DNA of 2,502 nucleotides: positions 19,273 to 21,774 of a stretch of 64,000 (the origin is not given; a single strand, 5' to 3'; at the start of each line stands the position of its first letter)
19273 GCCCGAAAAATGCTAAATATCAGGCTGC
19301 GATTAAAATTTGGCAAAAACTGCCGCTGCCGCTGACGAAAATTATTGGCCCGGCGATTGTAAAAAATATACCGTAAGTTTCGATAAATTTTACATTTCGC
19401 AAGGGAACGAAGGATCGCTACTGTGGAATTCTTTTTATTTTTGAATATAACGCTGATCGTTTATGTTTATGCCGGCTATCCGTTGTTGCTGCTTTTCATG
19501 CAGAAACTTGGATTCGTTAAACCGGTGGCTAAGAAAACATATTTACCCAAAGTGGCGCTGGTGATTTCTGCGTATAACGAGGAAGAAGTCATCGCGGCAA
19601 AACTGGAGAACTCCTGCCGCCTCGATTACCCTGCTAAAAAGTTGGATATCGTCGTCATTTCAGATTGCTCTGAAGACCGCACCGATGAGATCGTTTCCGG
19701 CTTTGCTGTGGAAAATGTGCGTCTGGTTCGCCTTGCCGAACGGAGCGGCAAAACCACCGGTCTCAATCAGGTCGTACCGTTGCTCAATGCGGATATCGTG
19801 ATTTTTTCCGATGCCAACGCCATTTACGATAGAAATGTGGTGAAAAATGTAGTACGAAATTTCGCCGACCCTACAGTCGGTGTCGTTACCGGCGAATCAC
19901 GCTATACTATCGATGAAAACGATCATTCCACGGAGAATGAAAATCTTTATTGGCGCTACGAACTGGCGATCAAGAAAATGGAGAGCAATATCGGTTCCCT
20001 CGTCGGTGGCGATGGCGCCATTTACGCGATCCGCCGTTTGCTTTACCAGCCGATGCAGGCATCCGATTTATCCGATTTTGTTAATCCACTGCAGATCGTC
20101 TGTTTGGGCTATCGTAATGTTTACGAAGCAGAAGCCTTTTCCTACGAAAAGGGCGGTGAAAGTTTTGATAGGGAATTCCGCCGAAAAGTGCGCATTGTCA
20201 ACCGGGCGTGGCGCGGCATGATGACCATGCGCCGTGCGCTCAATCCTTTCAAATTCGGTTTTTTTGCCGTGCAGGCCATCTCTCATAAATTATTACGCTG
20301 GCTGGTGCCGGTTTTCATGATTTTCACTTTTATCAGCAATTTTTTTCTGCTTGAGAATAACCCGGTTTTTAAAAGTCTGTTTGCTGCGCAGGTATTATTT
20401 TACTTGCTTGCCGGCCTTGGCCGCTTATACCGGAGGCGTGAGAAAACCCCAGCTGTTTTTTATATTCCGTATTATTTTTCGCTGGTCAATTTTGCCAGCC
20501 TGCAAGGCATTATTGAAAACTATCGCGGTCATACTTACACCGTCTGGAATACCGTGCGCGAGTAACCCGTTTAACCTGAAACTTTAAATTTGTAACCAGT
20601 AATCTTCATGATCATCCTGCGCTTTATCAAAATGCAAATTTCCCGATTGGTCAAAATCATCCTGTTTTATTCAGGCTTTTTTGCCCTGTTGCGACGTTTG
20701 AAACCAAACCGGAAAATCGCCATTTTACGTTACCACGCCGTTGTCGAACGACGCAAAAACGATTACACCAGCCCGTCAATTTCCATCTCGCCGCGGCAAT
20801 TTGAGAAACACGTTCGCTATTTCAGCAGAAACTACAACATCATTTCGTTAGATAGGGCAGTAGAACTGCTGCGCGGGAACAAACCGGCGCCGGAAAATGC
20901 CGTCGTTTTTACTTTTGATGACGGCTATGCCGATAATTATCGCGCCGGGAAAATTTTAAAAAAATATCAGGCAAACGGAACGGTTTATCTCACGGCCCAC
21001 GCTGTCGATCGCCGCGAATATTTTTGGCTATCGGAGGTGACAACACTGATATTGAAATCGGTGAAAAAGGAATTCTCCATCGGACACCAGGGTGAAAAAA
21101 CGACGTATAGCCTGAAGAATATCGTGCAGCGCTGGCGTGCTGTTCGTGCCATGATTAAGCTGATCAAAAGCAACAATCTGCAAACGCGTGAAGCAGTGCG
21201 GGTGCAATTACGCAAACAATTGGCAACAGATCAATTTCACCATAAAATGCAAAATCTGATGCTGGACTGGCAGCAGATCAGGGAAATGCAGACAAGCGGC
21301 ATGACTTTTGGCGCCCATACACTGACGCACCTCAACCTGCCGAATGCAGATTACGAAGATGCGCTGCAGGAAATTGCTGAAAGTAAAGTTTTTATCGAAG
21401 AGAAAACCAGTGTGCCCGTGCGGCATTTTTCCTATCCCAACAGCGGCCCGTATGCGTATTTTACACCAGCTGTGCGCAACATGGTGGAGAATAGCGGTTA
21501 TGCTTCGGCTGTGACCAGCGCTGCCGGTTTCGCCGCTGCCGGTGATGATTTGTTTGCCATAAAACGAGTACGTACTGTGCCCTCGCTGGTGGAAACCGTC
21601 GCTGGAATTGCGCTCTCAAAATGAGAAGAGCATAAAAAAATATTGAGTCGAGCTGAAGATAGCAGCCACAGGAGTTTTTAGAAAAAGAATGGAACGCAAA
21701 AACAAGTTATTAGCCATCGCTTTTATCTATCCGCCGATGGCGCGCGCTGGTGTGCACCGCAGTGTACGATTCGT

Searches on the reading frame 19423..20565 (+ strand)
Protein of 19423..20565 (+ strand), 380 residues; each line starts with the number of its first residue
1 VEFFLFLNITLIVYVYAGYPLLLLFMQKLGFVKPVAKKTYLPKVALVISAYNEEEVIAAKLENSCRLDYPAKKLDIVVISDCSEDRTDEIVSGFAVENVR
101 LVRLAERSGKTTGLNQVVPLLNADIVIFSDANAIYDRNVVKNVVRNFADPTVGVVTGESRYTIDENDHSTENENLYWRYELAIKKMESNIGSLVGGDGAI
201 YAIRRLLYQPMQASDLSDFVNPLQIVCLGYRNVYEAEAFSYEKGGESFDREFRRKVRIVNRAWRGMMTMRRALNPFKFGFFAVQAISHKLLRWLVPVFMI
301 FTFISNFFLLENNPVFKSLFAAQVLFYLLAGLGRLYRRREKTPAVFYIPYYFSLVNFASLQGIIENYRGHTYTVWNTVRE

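Call 75: search_protein_families(library=ncbifam, proteins=[window:19423-20565:+], max_evalue=0.00001)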
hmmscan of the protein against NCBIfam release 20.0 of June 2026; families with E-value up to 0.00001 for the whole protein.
window:19423-20565:+ (380 aa): 9 families
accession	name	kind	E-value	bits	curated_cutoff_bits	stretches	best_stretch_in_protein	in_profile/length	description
TIGR03937.1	PgaC_IcaA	equivalog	2e-19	69.9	422.3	1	34-160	37-164/407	poly-beta-1,6-N-acetyl-D-glucosamine synthase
TIGR03965.1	mycofact_glyco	equivalog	5.5e-13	48.6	280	1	30-157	61-189/467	mycofactocin biosynthesis glycosyltransferase MftF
TIGR03111.1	glyc2_xrt_Gpos1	hypoth_equivalog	2.8e-12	46.2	363.95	1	9-159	16-169/439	TIGR03111 family XrtG-associated glycosyltransferase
TIGR04242.1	nodulat_NodC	equivalog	1.9e-09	37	550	1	36-159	42-168/395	chitooligosaccharide synthase NodC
NF041865.1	EpsU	equivalog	3.2e-09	36.3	700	1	8-148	6-144/394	exopolysaccharide biosynthesis GT2 family glycosyltransferase EpsU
TIGR03469.1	HpnB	hypoth_equivalog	1.2e-07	31.1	379.25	1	34-144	36-157/386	hopene-associated glycosyltransferase HpnB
TIGR03472.1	HpnI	equivalog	1.2e-07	30.9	310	1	10-156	9-160/373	bacteriohopanetetrol glucosamine biosynthesis glycosyltransferase HpnI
NF047588.1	GlcsyltransPgfSStrep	equivalog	8.9e-07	28.4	500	1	43-187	2-146/308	glycosyltransferase PgfS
NF010496.0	PRK13915.1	equivalog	3.6e-06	26.3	262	1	41-166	30-162/307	glucosyl-3-phosphoglycerate synthase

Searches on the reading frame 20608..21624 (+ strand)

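Call 75: search_protein_families(library=ncbifam, proteins=[window:20608-21624:+], max_evalue=0.00001)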
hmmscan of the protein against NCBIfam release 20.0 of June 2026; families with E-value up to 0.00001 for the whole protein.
window:20608-21624:+ (338 aa): 4 families
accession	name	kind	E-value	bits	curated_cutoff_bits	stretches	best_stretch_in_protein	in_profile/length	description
TIGR03938.2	deacetyl_PgaB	equivalog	4.7e-19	68.1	321.9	1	37-123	3-91/621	poly-beta-1,6-N-acetyl-D-glucosamine N-deacetylase PgaB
NF011177.0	PRK14582.1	equivalog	1.5e-09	36.7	923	1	34-123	46-134/671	poly-beta-1,6-N-acetyl-D-glucosamine N-deacetylase PgaB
NF011176.0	PRK14581.1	equivalog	5.3e-08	31.5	1091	0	37-121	49-132/673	poly-beta-1,6-N-acetyl-D-glucosamine N-deacetylase PgaB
TIGR02764.1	spore_ybaN_pdaB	equivalog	9.7e-06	25.5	237.4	0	222-299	49-122/191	polysaccharide deacetylase family sporulation protein PdaB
